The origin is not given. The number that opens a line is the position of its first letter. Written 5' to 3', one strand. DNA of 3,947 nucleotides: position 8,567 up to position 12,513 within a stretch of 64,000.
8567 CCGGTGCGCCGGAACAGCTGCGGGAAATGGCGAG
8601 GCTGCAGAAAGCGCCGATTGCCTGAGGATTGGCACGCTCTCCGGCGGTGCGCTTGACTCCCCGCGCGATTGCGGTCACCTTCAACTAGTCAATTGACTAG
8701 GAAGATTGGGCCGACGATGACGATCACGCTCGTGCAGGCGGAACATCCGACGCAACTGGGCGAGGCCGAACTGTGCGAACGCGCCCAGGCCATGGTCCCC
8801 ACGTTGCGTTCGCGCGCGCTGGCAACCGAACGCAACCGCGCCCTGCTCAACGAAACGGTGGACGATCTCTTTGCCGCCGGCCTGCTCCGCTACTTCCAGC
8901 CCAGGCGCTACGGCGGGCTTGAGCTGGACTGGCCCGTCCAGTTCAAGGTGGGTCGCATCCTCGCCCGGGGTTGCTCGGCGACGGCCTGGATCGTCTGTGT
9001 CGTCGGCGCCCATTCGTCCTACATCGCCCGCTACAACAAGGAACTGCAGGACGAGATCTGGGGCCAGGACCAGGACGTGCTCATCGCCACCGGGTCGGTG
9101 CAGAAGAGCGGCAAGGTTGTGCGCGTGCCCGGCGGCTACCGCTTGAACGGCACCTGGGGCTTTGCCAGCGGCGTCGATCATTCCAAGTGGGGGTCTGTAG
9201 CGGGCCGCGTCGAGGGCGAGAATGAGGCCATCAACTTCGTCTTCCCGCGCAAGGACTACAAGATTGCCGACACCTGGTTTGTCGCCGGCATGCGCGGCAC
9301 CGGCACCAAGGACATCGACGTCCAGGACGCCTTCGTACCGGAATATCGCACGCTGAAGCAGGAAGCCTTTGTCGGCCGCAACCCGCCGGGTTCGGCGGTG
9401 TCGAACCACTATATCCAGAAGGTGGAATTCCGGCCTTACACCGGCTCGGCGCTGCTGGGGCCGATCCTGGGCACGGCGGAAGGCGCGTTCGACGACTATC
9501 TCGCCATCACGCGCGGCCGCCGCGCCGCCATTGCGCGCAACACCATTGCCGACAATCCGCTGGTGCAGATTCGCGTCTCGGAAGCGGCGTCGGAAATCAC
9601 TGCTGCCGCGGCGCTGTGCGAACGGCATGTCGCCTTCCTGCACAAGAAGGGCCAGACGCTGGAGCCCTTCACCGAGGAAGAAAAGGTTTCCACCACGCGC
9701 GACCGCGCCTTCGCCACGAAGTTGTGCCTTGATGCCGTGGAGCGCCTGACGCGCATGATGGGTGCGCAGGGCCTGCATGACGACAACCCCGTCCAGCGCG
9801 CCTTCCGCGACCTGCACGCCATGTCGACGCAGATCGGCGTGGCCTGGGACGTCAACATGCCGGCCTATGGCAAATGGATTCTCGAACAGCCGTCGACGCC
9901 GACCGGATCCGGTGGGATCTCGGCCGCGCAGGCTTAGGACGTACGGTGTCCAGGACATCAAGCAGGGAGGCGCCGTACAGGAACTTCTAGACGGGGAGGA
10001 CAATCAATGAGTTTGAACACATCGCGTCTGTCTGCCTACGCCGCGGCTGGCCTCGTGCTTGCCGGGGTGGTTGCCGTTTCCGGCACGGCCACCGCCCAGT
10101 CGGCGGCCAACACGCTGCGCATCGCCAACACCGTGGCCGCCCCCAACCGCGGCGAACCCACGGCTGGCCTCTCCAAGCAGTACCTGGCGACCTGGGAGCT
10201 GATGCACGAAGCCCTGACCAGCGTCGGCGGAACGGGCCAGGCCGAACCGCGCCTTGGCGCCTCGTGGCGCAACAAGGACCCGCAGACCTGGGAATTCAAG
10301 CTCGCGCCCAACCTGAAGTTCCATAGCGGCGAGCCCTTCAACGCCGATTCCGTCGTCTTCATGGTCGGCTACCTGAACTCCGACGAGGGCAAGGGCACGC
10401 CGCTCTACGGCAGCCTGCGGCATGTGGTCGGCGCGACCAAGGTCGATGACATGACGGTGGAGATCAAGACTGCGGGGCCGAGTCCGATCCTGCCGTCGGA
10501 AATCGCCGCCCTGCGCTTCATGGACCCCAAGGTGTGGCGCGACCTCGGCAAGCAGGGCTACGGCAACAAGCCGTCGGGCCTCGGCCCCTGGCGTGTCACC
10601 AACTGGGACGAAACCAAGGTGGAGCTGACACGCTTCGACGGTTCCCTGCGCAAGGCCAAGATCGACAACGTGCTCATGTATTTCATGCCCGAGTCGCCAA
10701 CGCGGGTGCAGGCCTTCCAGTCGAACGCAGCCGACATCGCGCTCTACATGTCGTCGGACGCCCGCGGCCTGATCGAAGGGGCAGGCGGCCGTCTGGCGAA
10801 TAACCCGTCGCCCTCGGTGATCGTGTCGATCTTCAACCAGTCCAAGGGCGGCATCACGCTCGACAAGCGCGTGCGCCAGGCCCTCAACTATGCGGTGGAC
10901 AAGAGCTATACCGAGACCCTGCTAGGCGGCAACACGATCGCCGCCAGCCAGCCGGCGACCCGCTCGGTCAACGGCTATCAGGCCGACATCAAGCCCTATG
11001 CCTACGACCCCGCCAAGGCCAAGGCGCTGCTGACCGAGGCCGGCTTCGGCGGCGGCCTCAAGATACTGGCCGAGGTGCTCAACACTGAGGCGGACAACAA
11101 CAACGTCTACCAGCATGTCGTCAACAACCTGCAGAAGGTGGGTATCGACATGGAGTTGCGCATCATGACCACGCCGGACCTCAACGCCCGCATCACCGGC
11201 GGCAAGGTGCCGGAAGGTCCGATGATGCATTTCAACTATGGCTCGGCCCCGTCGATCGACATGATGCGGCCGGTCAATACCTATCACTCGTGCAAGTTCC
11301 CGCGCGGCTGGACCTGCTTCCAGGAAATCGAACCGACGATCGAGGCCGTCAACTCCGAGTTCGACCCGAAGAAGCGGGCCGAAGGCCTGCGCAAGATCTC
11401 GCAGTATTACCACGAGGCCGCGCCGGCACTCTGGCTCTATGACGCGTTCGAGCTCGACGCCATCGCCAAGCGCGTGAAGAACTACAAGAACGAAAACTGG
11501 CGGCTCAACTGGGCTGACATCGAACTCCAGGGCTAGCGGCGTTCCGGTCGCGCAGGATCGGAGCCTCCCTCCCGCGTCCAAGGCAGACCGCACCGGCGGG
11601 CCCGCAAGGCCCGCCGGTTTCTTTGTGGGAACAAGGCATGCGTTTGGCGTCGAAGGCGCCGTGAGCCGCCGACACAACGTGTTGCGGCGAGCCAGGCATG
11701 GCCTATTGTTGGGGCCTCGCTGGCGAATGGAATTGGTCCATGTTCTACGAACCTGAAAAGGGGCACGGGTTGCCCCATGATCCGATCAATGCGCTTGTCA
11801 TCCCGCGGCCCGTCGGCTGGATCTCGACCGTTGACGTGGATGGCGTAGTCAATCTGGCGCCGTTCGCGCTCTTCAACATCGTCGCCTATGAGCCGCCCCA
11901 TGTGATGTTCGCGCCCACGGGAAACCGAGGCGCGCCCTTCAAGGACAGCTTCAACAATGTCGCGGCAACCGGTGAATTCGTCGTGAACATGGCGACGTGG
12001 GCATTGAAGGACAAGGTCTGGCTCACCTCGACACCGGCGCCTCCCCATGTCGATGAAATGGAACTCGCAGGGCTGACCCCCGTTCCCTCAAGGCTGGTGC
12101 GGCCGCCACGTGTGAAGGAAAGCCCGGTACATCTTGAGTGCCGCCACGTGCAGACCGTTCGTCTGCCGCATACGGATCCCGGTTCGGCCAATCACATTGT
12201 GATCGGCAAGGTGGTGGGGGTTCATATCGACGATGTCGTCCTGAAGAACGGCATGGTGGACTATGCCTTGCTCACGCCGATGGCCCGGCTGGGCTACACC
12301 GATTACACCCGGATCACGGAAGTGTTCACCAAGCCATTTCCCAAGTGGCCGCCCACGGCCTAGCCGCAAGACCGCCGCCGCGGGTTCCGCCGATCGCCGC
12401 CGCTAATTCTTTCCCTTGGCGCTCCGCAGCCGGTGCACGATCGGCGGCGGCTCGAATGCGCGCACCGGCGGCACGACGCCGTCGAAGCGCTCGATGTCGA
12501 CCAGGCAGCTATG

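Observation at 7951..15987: TetR-controlled two-component flavin monooxygenase set (two ACAD-fold oxygenases plus a flavin reductase) co-localised and co-operonic with a cytoplasmic BisC-like molybdopterin S-/N-oxide reductase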

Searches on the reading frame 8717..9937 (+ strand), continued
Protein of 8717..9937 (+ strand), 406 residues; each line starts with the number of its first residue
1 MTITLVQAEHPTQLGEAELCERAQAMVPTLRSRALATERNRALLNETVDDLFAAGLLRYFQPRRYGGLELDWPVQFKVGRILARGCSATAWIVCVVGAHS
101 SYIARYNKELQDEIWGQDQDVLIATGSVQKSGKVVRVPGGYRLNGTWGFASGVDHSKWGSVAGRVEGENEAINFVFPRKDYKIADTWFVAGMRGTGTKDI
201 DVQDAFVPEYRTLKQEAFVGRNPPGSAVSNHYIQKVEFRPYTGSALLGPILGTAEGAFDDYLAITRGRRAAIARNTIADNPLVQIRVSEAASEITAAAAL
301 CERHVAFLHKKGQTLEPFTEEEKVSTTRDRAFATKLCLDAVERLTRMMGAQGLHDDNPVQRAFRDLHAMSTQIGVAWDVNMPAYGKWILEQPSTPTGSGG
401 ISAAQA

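Call 42: find_encoding_contigs(protein=P0148, flank=7000, max_places=2)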
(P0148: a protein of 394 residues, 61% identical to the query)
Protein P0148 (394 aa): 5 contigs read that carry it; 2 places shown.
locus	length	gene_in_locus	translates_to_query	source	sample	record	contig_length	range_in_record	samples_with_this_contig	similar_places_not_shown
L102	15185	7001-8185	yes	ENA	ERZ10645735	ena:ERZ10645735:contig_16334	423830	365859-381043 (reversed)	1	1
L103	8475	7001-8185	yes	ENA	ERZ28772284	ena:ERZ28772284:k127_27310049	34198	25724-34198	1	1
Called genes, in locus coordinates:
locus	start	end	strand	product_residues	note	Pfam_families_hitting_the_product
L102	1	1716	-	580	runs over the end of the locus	PF00916:Sulfate_transp, PF01740:STAS, PF13466:STAS_2 (weak)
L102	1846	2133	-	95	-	PF22277:EncFtn-like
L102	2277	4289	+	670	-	PF00724:Oxidored_FMN, PF00070:Pyr_redox (faint), PF01134:GIDA (faint), PF01266:DAO (weak), PF07992:Pyr_redox_2, PF12831:FAD_oxidored (weak), PF13450:NAD_binding_8 (weak)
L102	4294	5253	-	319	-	PF12895:ANAPC3 (faint), PF13431:TPR_17 (faint), PF25062:ARM_TT21_N (faint), PF13424:TPR_12 (weak), PF13432:TPR_16 (weak), PF00515:TPR_1, PF07719:TPR_2 (weak), PF13371:TPR_9 (weak), +5 more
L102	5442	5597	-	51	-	-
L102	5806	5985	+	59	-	-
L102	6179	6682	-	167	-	-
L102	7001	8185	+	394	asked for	PF02771:Acyl-CoA_dh_N, PF00441:Acyl-CoA_dh_1, PF08028:Acyl-CoA_dh_2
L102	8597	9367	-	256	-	PF05175:MTS, PF13489:Methyltransf_23, PF01209:Ubie_methyltran, PF13847:Methyltransf_31, PF08241:Methyltransf_11, PF08242:Methyltransf_12, PF13649:Methyltransf_25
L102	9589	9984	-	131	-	PF07883:Cupin_2 (weak)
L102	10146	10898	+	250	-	-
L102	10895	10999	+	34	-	-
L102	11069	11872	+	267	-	PF22814:WelO5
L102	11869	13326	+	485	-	PF04909:Amidohydro_2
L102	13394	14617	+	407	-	PF00083:Sugar_tr, PF07690:MFS_1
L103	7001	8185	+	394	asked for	PF02771:Acyl-CoA_dh_N, PF00441:Acyl-CoA_dh_1, PF08028:Acyl-CoA_dh_2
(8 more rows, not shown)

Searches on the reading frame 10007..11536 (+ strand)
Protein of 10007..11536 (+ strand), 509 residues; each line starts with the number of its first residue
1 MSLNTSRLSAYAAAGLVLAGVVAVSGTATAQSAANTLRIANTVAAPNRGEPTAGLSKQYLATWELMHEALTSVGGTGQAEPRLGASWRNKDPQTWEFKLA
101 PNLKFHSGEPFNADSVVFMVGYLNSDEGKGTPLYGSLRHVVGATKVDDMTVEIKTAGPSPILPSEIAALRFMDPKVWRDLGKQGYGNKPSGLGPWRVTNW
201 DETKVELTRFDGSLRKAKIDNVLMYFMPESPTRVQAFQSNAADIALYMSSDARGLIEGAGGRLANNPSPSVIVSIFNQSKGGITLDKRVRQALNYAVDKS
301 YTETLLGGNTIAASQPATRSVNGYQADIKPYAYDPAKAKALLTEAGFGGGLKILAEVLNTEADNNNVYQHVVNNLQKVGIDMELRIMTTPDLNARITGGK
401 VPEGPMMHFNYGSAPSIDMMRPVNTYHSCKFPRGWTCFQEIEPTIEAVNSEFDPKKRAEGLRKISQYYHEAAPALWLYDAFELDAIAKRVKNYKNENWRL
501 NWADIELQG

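Call 4: search_protein_families(library=pfam, proteins=[window:10007-11536:+])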
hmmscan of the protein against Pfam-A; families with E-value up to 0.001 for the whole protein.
window:10007-11536:+ (509 aa): 1 family
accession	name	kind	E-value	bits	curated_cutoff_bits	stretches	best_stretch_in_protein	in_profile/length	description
PF00496.27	SBP_bac_5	-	4.8e-60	204.1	32.4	1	80-401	3-339/368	Bacterial extracellular solute-binding proteins, family 5 Middle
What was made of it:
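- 10007..11536 (+): Orphan periplasmic SBP_bac_5 solute-binding protein (509 aa) with a Sec-type signal peptide by inspection. PF00496 E 5e-60 (call 4).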

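Call 5: search_protein_families(library=ncbifam, proteins=[window:10007-11536:+])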
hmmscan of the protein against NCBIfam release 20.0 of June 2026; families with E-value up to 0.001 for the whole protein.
window:10007-11536:+ (509 aa): 10 families
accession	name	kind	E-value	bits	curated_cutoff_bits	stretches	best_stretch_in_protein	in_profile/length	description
NF045468.1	Opp5A_nikA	equivalog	7.9e-31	107.1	600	1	67-496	45-475/488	nickel ABC transporter substrate-binding protein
TIGR02294.1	nickel_nikA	equivalog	5e-28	97.9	393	1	63-471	32-464/501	nickel ABC transporter substrate-binding protein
NF045467.1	Opp4A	equivalog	7.2e-23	80.6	650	2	286-496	316-544/556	oligopeptide ABC transporter substrate-binding protein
NF011942.0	PRK15413.1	equivalog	1.2e-21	77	594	1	90-406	83-402/512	glutathione ABC transporter substrate-binding protein GsiB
NF043070.1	DppA_dipep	equivalog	5.2e-19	68.2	1005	1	75-494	70-520/535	dipeptide ABC transporter periplasmic-binding protein DppA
TIGR04028.1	SBP_KPN_01854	hypoth_equivalog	5.7e-16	58.1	468.5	1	78-383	43-378/509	TIGR04028 family ABC transporter substrate-binding protein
NF047575.1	opine_bind_CntA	exception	4.5e-14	51.9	800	1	61-347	60-360/535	staphylopine-dependent metal ABC transporter substrate-binding lipoprotein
NF010149.0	PRK13626.1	equivalog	8.9e-11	41.1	476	1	68-234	152-311/552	HTH-type transcriptional regulator SgrR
NF011689.0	PRK15109.1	equivalog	5.3e-06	25.4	560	1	78-348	78-374/547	ABC transporter substrate-binding protein SapA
NF011684.0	PRK15104.1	equivalog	2.2e-05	23.3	947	1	66-149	69-150/543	oligopeptide ABC transporter substrate-binding protein OppA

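Call 63: search_solved_structures(query=window:10007-11536:+, max_evalue=1e-10)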
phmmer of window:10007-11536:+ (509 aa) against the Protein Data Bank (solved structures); distinct sequences matched with E-value up to 1e-10: 41.
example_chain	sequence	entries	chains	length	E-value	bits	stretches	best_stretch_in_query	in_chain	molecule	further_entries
5u4o_A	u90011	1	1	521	3.9e-26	94.9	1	75-477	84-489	ABC transporter substrate-binding protein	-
8upi_A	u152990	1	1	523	2.7e-23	85.6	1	287-470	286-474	Peptide ABC transporter substrate-binding protein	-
8z1y_F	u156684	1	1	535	2.5e-22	82.4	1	14-494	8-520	Dipeptide-binding protein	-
8z1z_F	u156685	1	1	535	3.5e-22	81.9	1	14-494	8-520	Dipeptide-binding protein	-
5f1q_A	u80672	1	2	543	1.7e-21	79.6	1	16-494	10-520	Periplasmic dipeptide transport protein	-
1dpp_A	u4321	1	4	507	2.2e-21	79.2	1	74-494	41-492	DIPEPTIDE BINDING PROTEIN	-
1dpe_A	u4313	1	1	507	3.5e-21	78.6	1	75-494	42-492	DIPEPTIDE-BINDING PROTEIN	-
1uqw_A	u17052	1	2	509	3.7e-19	71.9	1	90-411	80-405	PUTATIVE BINDING PROTEIN YLIB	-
3m8u_A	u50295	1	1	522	4.1e-19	71.8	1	73-494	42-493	Heme-binding protein A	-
6hlx_A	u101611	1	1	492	4.2e-19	71.7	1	66-392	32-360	AgaA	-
9pl3_A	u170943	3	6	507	1.2e-18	70.2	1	63-351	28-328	Peptide ABC transporter, peptide-binding protein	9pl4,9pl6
5isu_A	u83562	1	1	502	1.4e-18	70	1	81-397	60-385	Lmo0135 protein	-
2noo_A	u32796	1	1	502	1.4e-18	70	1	63-347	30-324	Nickel-binding periplasmic protein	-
4oer_A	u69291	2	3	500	1.5e-18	69.9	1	63-396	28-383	NikA protein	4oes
4wed_A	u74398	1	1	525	2.5e-18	69.2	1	10-385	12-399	ABC transporter, periplasmic solute-binding protein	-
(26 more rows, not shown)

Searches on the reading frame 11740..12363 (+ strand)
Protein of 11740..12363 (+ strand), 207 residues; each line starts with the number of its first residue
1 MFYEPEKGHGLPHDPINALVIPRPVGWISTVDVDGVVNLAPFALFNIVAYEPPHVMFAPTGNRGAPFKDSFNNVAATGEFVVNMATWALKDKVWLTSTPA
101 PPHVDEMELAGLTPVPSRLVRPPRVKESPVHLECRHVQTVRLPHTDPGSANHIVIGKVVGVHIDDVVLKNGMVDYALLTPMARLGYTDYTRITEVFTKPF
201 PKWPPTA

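Call 4: search_protein_families(library=pfam, proteins=[window:11740-12363:+])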
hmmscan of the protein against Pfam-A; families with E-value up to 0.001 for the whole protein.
window:11740-12363:+ (207 aa): 1 family
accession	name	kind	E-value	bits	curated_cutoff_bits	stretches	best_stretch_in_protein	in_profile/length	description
PF01613.24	Flavin_Reduct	-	1.7e-21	77.3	27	1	21-173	4-143/153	Flavin reductase like domain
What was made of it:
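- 11698..12363 (+): Flavin reductase, PF01613 (221 aa, or 207 aa if it starts at 11740); last gene of the cassette. PF01613 E 2e-21 (call 4).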

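Call 5: search_protein_families(library=ncbifam, proteins=[window:11740-12363:+])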
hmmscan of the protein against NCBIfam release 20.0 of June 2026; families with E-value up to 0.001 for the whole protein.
window:11740-12363:+ (207 aa): 0 families

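Call 62: search_solved_structures(query=window:11740-12363:+, max_evalue=0.001)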
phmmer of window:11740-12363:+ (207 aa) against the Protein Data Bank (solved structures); distinct sequences matched with E-value up to 0.001: 8.
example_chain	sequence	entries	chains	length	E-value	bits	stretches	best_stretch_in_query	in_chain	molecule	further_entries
3bpk_A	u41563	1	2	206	1.6e-28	103.2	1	17-197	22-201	Nitrilotriacetate monooxygenase component B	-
1eje_A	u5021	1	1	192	3.5e-24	89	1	12-187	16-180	FMN-BINDING PROTEIN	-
4z85_A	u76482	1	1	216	7.8e-19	71.5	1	18-206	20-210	2-nitrobenzoate nitroreductase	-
3fge_A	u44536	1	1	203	7.7e-07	32.3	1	22-189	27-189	putative flavin reductase with split barrel domain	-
3e4v_A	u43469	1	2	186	9.3e-07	32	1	14-137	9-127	NADH:FMN oxidoreductase like protein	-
2r6v_A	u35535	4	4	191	7.2e-06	29.1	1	61-189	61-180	Uncharacterized protein PH0856 | FMN-BINDING PROTEIN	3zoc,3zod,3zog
2d5m_A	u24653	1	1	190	1.7e-05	27.9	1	18-198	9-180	flavoredoxin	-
3bnk_A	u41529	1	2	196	0.00084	22.4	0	17-181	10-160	Flavoredoxin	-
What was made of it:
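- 11698..12363 (+): PDB matches: NtaB 3bpk and the NbaA nitroreductase 4z85 (call 62).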
